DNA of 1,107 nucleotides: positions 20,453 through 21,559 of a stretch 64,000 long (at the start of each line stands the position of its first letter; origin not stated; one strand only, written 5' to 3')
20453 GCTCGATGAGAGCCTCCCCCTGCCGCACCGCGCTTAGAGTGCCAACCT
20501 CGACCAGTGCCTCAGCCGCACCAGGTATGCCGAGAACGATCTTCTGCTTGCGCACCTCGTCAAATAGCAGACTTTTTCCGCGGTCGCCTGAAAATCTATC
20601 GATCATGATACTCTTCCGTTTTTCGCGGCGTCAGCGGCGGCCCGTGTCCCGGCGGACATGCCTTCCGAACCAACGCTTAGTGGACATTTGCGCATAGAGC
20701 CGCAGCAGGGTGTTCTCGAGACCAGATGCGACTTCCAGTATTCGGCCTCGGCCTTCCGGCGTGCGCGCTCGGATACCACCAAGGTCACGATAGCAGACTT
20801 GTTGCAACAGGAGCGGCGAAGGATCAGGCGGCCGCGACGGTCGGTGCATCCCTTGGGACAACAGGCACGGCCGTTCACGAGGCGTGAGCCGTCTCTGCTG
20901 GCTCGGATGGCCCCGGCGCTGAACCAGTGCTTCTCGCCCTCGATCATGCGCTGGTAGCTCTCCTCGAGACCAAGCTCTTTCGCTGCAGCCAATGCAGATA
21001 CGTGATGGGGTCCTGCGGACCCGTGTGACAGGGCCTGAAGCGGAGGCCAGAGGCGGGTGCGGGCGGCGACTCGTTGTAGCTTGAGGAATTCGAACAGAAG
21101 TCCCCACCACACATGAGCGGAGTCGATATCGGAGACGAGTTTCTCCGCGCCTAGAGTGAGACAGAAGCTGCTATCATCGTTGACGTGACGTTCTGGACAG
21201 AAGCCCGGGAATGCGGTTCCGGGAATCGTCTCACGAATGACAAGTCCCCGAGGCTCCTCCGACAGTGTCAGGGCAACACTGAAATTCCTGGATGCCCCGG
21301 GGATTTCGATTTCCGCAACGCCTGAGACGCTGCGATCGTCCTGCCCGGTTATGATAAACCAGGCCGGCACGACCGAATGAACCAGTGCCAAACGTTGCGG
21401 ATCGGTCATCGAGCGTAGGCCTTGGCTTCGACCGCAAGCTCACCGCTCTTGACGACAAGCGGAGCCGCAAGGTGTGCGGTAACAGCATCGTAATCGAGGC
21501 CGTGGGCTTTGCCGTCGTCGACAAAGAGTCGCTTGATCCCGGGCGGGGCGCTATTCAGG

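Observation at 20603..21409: Middle gene: E2-like active-site strip (HVN-x5-CL) plus a nine-cysteine C-terminal module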

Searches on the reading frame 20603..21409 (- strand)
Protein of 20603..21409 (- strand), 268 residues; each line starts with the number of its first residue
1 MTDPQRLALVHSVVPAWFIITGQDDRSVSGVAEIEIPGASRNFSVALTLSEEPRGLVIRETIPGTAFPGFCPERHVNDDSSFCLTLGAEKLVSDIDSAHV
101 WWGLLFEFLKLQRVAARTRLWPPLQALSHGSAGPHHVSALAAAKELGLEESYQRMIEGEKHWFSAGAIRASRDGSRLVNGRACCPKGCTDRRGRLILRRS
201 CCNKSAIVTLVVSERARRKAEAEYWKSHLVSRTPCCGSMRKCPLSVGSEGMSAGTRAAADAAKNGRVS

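Call 3: search_protein_families(library=pfam, proteins=[window:20603-21409:-], max_evalue=0.1)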
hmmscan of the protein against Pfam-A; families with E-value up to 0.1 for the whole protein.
window:20603-21409:- (268 aa): 2 families
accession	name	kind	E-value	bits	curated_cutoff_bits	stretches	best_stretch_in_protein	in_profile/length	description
PF20298.3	E2-ntca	-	3.4e-20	72.9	27.5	1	28-122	13-108/109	Prokaryotic E2 domain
PF20272.3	E2-Crich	-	3.6e-20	73.2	27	1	129-244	2-128/128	Cysteine-rich domain, C-terminal to E2 domain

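Call 4: search_protein_families(library=padloc, proteins=[window:20603-21409:-], max_evalue=0.1)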
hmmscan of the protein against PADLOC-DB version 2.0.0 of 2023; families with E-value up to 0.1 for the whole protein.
window:20603-21409:- (268 aa): 3 families
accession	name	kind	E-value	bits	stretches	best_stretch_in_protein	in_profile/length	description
PDLC00875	E2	-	1.1e-86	288.6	1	6-246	4-243/256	E2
PDLC00878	E2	-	5.7e-49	165.2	2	7-192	4-190/267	E2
PDLC00868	E2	-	8e-43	144.8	1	7-245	4-255/259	E2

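Call 5: find_homologous_proteins(query=window:20603-21409:-, max_evalue=0.001)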
Query window:20603-21409:- (268 aa): 59 proteins with E <= 0.001 among 2642 candidates.
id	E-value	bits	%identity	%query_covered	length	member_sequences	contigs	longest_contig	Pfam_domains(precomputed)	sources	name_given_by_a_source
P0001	8.9e-149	512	90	93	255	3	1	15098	PF20298.4,PF20272.4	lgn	-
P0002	9.9e-141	486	85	93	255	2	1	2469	PF20298.4,PF20272.4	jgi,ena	-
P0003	1.9e-106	373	68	89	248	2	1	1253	PF20298.4,PF20272.4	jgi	jgi:hypothetical protein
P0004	2.1e-90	321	58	92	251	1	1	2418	PF20298.4,PF20272.4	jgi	jgi:hypothetical protein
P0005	4.4e-76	274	50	91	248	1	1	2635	PF20298.4,PF20272.4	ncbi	-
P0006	3.9e-74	267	50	90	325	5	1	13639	PF20298.4,PF20272.4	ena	-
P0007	3.2e-73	264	49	89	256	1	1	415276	PF20298.4,PF20272.4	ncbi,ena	-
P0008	1.8e-70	255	47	89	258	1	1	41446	PF20298.4,PF20272.4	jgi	jgi:hypothetical protein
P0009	4.3e-69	251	45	97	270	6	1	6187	PF20298.4,PF20272.4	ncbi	-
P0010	7.6e-68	247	44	88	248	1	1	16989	PF20298.4,PF20272.4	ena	-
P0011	1.2e-67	246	46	88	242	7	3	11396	PF20298.4,PF20272.4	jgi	jgi:hypothetical protein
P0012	1.2e-66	243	47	88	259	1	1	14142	PF20298.4,PF20272.4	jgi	jgi:hypothetical protein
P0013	1.7e-66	242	46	91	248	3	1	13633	PF20298.4,PF20272.4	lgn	-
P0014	6.5e-66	240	47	89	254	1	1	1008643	PF20298.4,PF20272.4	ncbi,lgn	-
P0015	1.1e-65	240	47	92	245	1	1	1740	PF20298.4,PF20272.4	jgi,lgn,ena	-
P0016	2.1e-65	239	47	88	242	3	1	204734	PF20298.4,PF20272.4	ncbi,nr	ncbi:MAG: hypothetical protein C0519_04560 [Hyphomicrobium sp.]|nr:hypothetical protein [Hyphomicrob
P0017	8.2e-64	234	45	92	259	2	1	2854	PF20298.4,PF20272.4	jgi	jgi:hypothetical protein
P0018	1.7e-63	233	45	90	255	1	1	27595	PF20298.4,PF20272.4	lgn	-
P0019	1.1e-62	230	43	88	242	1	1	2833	PF20298.4,PF20272.4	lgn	-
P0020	1.2e-62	230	43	96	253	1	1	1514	PF20298.4,PF20272.4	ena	-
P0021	3.4e-62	228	45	89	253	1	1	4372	PF20298.4,PF20272.4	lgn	-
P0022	4.0e-62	228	44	91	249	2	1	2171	PF20298.4,PF20272.4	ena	-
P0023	1.1e-61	227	44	89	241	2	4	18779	PF20298.4,PF20272.4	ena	-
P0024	1.3e-61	226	45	91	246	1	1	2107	PF20298.4,PF20272.4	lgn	-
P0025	1.9e-61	226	44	91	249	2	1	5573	PF20298.4,PF20272.4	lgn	-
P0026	2.7e-61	225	45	91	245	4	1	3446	PF20298.4,PF20272.4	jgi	jgi:hypothetical protein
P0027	3.0e-61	225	48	86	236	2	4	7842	PF20298.4,PF20272.4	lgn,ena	-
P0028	2.8e-60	222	45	88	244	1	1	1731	PF20298.4,PF20272.4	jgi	-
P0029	3.0e-60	222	45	90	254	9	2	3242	PF20298.4,PF20272.4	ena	-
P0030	4.0e-60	221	44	89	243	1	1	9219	PF20298.4,PF20272.4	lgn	-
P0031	4.3e-60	221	45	89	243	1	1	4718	PF20298.4,PF20272.4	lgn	-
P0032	1.2e-59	220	44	89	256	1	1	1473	PF20298.4,PF20272.4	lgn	-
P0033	1.4e-59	220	44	90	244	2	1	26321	PF20298.4,PF20272.4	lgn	-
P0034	1.5e-59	220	44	89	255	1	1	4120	PF20298.4,PF20272.4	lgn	-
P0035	2.8e-59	219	47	86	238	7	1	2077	PF20298.4,PF20272.4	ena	-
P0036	4.3e-59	218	46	89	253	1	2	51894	PF20298.4,PF20272.4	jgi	jgi:hypothetical protein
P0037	2.6e-58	216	41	91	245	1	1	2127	PF20298.4,PF20272.4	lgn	-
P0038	2.8e-58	215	43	89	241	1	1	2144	PF20298.4,PF20272.4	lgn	-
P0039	2.7e-57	212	42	91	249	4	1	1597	PF20298.4,PF20272.4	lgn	-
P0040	5.2e-57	211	50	70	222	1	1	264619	PF20298.4,PF20272.4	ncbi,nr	ncbi:MAG: hypothetical protein JSR99_12270 [Proteobacteria bacterium]|nr:hypothetical protein [Pseud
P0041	5.7e-57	211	45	88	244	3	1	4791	PF20298.4,PF20272.4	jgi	jgi:hypothetical protein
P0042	6.7e-57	211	42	89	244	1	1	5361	PF20298.4,PF20272.4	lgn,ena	-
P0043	3.2e-56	209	42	89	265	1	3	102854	PF20298.4,PF20272.4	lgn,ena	-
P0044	1.2e-55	207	43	97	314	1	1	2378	PF20298.4,PF20272.4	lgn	-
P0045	3.0e-55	205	41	90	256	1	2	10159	PF20298.4,PF20272.4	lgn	-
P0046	8.0e-55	204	41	86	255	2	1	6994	PF20298.4,PF20272.4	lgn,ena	-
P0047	6.1e-54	201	41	89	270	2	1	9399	PF20298.4,PF20272.4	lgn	-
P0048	9.3e-54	201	44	87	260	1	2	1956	PF20298.4,PF20272.4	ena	-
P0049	1.9e-53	200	43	90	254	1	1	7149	PF20298.4,PF20272.4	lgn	-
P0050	3.1e-53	199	43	89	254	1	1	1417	PF20298.4,PF20272.4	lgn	-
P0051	3.7e-53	199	41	91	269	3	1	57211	PF20298.4,PF20272.4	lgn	-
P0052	1.7e-52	196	42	89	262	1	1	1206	PF20298.4,PF20272.4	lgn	-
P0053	2.6e-51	193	38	97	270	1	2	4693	PF20298.4,PF20272.4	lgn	-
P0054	3.2e-51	192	40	87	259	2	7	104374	PF20298.4,PF20272.4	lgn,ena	-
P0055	1.4e-50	190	49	71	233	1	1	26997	PF20298.4,PF20272.4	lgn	-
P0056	4.2e-49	185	40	87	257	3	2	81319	PF20298.4,PF20272.4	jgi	jgi:hypothetical protein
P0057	4.6e-38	149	43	61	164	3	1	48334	PF20298.4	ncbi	ncbi:MAG: E2 domain-containing protein, partial [Mesorhizobium sp.]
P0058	8.3e-35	138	37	93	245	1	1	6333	PF20298.4,PF20272.4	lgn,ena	-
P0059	1.7e-24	105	33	78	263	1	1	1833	PF20298.4,PF20272.4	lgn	-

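Call 21: find_related_loci(query=A2, collection=genome_contigs, flank=7000)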
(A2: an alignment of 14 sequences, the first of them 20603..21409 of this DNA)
Query A2 (268 aa) in genome_contigs; peptide patterns used: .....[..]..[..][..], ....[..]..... (x = any residue, [..] = any of these).
91 stretches matched a pattern; 76 encode a relative of the query (tblastn E <= 1e-3); 76 distinct loci.
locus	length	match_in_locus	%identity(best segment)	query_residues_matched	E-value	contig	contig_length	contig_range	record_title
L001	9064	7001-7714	47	7-245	2e-69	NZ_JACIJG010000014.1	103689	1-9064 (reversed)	Brucella daejeonensis strain DSM 26944 Ga0373340_14, whole genome shotgun sequence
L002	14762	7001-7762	45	1-255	4e-64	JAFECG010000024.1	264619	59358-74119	MAG: Proteobacteria bacterium isolate SZAS-18 LIN-368__24__length-264619, whole genome shotgun sequence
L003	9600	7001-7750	41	7-258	2e-62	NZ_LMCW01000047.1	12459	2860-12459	Rhizobium sp. Root1203 contig_51, whole genome shotgun sequence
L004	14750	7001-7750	41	7-258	6e-62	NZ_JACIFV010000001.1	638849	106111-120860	Rhizobium aethiopicum strain SEMIA 4074 Ga0394386_01, whole genome shotgun sequence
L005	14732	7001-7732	43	1-245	6e-60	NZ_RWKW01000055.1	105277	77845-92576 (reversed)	Aquibium carbonis strain B2.3 NODE_59_length_105215, whole genome shotgun sequence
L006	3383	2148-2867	43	1-244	5e-59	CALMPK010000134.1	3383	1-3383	MAG TPA_asm: uncultured Hyphomicrobiaceae bacterium isolate SRR2107213_bin.22_CONCOCT_v1.1_MAG genome assembly, contig:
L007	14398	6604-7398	40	7-266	1e-56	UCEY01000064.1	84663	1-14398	Rhizobiales bacterium isolate AFS068226 genome assembly, contig: contig_64, whole genome shotgun sequence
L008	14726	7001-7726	42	1-246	2e-56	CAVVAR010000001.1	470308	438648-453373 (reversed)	MAG: uncultured Alphaproteobacteria bacterium isolate MFD09779.bin.1.294 genome assembly, contig: contig_10003, whole ge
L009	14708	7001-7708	41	7-244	5e-55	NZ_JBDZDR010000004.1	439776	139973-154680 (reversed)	Mesorhizobium sp. KR2-14 contig4, whole genome shotgun sequence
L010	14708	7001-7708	40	7-244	1e-50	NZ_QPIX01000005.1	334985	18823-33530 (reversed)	Ciceribacter lividus strain DSM 25528 Ga0244560_105, whole genome shotgun sequence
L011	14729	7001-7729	34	10-252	2e-43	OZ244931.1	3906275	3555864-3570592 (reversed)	MAG: Alphaproteobacteria bacterium isolate 81e4cf52-faa7-4468-87d0-1594d19733c2 genome assembly, chromosome: 1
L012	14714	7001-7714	34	7-244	4e-43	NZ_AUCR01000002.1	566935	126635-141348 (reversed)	Cucumibacter marinus DSM 18995 G489DRAFT_scaffold00002.2_C, whole genome shotgun sequence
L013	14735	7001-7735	37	7-251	2e-42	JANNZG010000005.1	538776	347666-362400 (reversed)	MAG: Porphyrobacter sp. isolate VAR_25_metabat_205 VAR_25_k141_2810289, whole genome shotgun sequence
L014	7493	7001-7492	43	1-164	2e-41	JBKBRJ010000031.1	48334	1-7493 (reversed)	MAG: Mesorhizobium sp. isolate 21H_026.bin.52 NODE_826_length_48334_cov_3.161181, whole genome shotgun sequence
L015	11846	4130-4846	35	7-245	3e-40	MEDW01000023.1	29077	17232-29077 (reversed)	MAG: Erythrobacter sp. SCN 62-14 ABS49_C0023, whole genome shotgun sequence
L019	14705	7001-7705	35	7-244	5e-36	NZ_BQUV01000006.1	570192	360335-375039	Bradyrhizobium sp. Ce-3 sequence06, whole genome shotgun sequence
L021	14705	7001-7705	32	7-245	1e-29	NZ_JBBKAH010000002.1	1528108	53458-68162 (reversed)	Pelagibius sp. 7325 Scaffold1_2, whole genome shotgun sequence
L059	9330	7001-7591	30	67-246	1e-16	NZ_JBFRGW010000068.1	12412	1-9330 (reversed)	Microvirga sp. 2MCAF35 SCAFFOLD_67, whole genome shotgun sequence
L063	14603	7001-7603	31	59-245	8e-16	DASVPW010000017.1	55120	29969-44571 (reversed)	MAG TPA_asm: Beijerinckiaceae bacterium isolate SMAG_U3189 k141_381989, whole genome shotgun sequence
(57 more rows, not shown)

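Call 23: predict_structure(alignment_id=A1)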
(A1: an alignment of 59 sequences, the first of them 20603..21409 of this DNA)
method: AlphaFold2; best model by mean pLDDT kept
length: 268 residues; sequences in the alignment: 59
mean_pLDDT: 93.5   pTM: 0.83
mean pLDDT of the five models: 93.5, 93.1, 92.3, 91.8, 85.3
residues with pLDDT >= 90: 233; 70-90: 26; 50-70: 8; < 50: 1
segments of 3 or more residues with pLDDT < 50: none
pLDDT, mean of each block of 10 residues (from residue 1): 81 98 96 95 97 96 97 96 91 97 97 96 91 95 97 94 94 95 97 97 97 97 96 96 86 76 77
secondary structure, 60 per line:
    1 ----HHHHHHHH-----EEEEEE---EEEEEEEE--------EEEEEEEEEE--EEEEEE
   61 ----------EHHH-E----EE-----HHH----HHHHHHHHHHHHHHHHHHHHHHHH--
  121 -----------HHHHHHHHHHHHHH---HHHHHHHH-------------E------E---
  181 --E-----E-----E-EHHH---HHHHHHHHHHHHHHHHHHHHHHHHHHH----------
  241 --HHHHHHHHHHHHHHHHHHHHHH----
elements in order: H5-12 E18-23 E27-34 E43-52 E55-60 H95-118 H132-145 H149-156 H204-230 H243-264

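Call 27: fold_search(model_id=the predicted structure, library=pdb)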
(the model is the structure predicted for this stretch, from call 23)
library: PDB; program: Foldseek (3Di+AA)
matches with E <= 10: 822; with E <= 0.001: 0
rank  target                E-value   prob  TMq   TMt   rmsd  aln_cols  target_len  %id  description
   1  7m2k_A                5.8e-02  0.90  0.26  0.38   6.5       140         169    8  CDC34A-Ubiquitin-2ab inhibitor complex (released 2021-11-03)
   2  2ob4                  5.8e-02  0.89  0.28  0.44   8.1       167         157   10  Human Ubiquitin-Conjugating Enzyme CDC34 (released 2006-12-26)
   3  5a4p                  6.1e-02  0.51  0.28  0.32  18.9       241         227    8  Structure of UBE2Z provides functional insight into specificity in the FAT10 conjugation machinery (released 2015-11-18)
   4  6mj9                  6.5e-02  0.96  0.27  0.45   4.8       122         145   15  CRYSTAL STRUCTURE OF UBIQUITIN-CONJUGATING ENZYME FROM NAEGLERIA FOWLERI, APO FORM (released 2018-10-10)
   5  4yii_U                6.9e-02  0.75  0.22  0.36   9.4       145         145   14  Structure of an APC2-UBCH10 complex reveals distinctive cullin-RING ligase mechanism for Anaphase-promoting complex/Cy (released 2015-04-08)
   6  5a31_Q                6.9e-02  0.75  0.22  0.33   9.4       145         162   14  Structure of the human APC-Cdh1-Hsl1-UbcH10 complex. (released 2015-11-18)
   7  3tl1_A                7.3e-02  0.97  0.18  0.28   4.1        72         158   17  Crystal structure of the Streptomyces coelicolor WhiE ORFVI polyketide aromatase/cyclase (released 2012-04-04)
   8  3we5_A                7.7e-02  0.92  0.27  0.44   5.4       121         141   10  Crystal structure of ubiquitin conjugating enzyme E2 UbcA1 from Agrocybe aegerita (released 2014-07-09)
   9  1q34_A                7.7e-02  0.66  0.27  0.42  10.2       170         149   15  Crystal structures of two UBC (E2) enzymes of the ubiquitin-conjugating system in Caenorhabditis elegans (released 2003-08-05)
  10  8hsb_B                8.6e-02  0.80  0.29  0.41   6.3       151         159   16  Cryo-EM Structure of CdnG-E2 complex from Serratia marcescens (UltrAuFoil) (released 2024-05-01)
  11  7m2k_C                8.6e-02  0.60  0.22  0.32  11.5       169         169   10  CDC34A-Ubiquitin-2ab inhibitor complex (released 2021-11-03)
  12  1yrv                  9.7e-02  0.54  0.24  0.36  10.2       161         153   13  Novel Ubiquitin-Conjugating Enzyme (released 2005-03-22)
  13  3tvr                  1.0e-01  0.92  0.18  0.26   6.0        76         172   16  Crystal Structure of Streptomyces coelicolor Polyketide Aromatase/Cyclase whiE-ORFVI (released 2012-04-04)
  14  9c3d                  1.0e-01  0.90  0.14  0.16   4.7        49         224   10  Crystal structure of metallo-beta-lactamase superfamily protein CcrA-like_MBL-B1 from Dyadobacter fermentans (released 2024-07-17)
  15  4mdk_A                1.1e-01  0.63  0.22  0.33  10.6       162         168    8  Cdc34-ubiquitin-CC0651 complex (released 2013-12-11)
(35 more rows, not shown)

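Call 29: search_solved_structures(query=A1, max_evalue=10, show_alignments=3)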
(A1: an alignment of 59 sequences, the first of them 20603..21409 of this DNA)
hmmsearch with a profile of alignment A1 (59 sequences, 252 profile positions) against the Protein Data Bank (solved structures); distinct sequences matched with E-value up to 10: 1.
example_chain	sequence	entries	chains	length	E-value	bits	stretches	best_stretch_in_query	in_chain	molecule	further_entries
7c8z_A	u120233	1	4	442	1.1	11.8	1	44-81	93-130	Salicylate 5-hydroxylase, large oxygenase component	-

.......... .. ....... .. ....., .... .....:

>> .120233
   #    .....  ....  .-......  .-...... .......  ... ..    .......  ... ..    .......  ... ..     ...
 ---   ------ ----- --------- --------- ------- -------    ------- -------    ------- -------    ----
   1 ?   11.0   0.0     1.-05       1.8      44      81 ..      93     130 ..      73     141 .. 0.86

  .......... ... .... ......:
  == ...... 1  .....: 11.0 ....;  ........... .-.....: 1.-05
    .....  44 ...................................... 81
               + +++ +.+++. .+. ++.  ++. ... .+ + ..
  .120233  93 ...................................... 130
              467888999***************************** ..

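Call 55: search_dna_similar(query=window:20603-21409:-, collection=plasmids, mode=protein, max_rows=30)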
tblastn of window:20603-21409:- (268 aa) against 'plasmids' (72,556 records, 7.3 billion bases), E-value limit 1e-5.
Records with a match: 22; places in all: 22; records where one place covers at least 80% of the query: 16.
Best place of each record, by identity: <60% 22.
By first word of the organism name: Sulfitobacter 3; Sphingomonas 2; Bradyrhizobium 2; Stenotrophomonas 2; Pseudomonas 2; Erythrobacteraceae 1; Phenylobacterium 1; Sphingobium 1; Methylobacterium 1; Novosphingobium 1; and 6 more.
By predicted mobility (MOB-suite, as given by PLSDB): non-mobilizable 10; conjugative 9; mobilizable 3.
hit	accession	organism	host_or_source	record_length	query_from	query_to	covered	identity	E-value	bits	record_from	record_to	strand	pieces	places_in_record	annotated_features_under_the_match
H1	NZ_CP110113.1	Sphingomonas sp. R1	Solanum lycopersicum,Tomato (Solanum ...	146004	1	244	91%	41.8%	2e-38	149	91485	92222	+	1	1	E2 domain-containing protein | adenylate/guanylate cyclase domain-containing protein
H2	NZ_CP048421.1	Sphingomonas insulae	Cell,soil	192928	8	250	91%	39.3%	1e-37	147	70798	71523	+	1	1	E2 domain-associated cysteine-rich protein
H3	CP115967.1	Erythrobacteraceae bacterium WH01K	-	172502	12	245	87%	40.3%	5e-34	137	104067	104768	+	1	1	hypothetical protein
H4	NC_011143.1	Phenylobacterium zucineum HLK1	-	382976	6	244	89%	36.3%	8e-28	119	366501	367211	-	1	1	E2 domain-associated cysteine-rich protein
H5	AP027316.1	Sphingobium sp. TomMM15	-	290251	15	244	86%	37.5%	2e-33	135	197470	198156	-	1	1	none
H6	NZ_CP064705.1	Bradyrhizobium sp. 155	Acmispon strigosus,cell culture,root ...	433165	1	245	91%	33.7%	6e-24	107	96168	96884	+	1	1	E2 domain-containing protein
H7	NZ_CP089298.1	Methylobacterium currus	Solanum lycopersicum,single cell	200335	1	266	99%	29.6%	7e-12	72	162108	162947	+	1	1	E2 domain-containing protein | adenylate/guanylate cyclase domain-containing protein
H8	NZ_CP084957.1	Sulfitobacter indolifex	cell culture,Seawater from the North ...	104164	6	246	90%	32.2%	3e-25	111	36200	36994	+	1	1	hypothetical protein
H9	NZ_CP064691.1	Bradyrhizobium sp. 192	Acmispon strigosus,cell culture,root ...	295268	32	248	81%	35.3%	5e-26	114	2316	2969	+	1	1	E2 domain-containing protein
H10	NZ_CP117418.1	Novosphingobium humi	Single cell,Soil from military shooting ...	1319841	29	245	81%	34.3%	2e-13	77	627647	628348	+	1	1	none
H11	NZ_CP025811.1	Sulfitobacter sp. SK025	Marine surface water,North Sea (surface ...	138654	14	246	87%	31.1%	3e-23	105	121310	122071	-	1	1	E2 domain-containing protein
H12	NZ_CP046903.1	Stutzerimonas stutzeri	cell culture,particulate matter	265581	41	245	76%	33.5%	4e-16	85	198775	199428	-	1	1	none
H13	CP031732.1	Stenotrophomonas rhizophila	Nusuttodinium aeruginosum,whole organism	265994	27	245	82%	30.7%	5e-14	79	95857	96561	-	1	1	none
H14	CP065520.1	Stenotrophomonas rhizophila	Kandelia candel (mangrove),cell culture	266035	27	245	82%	30.7%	5e-14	79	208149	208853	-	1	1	record has no annotation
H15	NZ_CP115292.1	Pseudomonas aeruginosa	Homo sapiens,culture samples from human ...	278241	27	245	82%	30.7%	5e-14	79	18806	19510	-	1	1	none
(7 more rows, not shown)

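Call 56: search_protein_families(library=ncbifam, proteins=[window:20603-21409:-], max_evalue=0.01)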
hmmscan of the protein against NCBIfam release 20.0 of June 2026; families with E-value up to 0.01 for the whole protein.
window:20603-21409:- (268 aa): 0 families

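Call 57: get_annotated_region(hit=H15, flank=5000)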
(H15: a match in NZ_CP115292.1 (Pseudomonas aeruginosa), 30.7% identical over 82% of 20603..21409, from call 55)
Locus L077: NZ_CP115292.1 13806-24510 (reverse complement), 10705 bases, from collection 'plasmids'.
description: Pseudomonas aeruginosa strain 382 plasmid p382, complete sequence
organism: Pseudomonas aeruginosa (NCBI taxid 287)
taxonomy: Bacteria; Pseudomonadota; Gammaproteobacteria; Pseudomonadales; Pseudomonadaceae; Pseudomonas; Pseudomonas aeruginosa
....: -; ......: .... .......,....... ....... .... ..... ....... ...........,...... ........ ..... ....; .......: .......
typing (MOB-suite, as given by PLSDB): non-mobilizable
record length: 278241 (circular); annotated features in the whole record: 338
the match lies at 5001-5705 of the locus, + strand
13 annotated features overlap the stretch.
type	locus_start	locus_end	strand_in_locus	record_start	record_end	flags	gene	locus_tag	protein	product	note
CDS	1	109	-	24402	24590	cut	-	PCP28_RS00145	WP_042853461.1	hypothetical protein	-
CDS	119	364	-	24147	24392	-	-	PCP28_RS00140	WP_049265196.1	hypothetical protein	-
CDS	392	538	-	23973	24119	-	-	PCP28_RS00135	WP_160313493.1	hypothetical protein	-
CDS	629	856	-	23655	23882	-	-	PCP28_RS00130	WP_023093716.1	hypothetical protein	-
CDS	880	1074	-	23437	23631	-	-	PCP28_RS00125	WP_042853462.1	hypothetical protein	-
CDS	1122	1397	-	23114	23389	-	-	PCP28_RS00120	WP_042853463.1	hypothetical protein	-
CDS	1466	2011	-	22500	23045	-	-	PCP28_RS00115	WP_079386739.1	tyrosine-type recombinase/integrase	GO:0015074 - DNA integration [Evidence IEA]; GO:0006310 - DNA recombination [Evidence IEA]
CDS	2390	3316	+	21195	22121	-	pycTIR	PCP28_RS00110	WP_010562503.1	Pycsar phage resistance system effector protein PycTIR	-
CDS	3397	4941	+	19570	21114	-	pycC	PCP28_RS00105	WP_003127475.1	Pycsar phage resistance system uridylate cyclase PycC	-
CDS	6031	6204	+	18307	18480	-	-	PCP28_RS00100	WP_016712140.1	hypothetical protein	-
CDS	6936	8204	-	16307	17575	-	ltrA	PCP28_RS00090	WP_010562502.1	group II intron reverse transcriptase/maturase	GO:0000373 - Group II intron splicing [Evidence IEA]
CDS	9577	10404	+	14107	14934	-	phnC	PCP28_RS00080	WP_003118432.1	phosphonate ABC transporter ATP-binding protein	GO:0015716 - organic phosphonate transport [Evidence IEA]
CDS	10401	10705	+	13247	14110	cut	phnD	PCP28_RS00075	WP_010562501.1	phosphate/phosphite/phosphonate ABC transporter substrate-binding protein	-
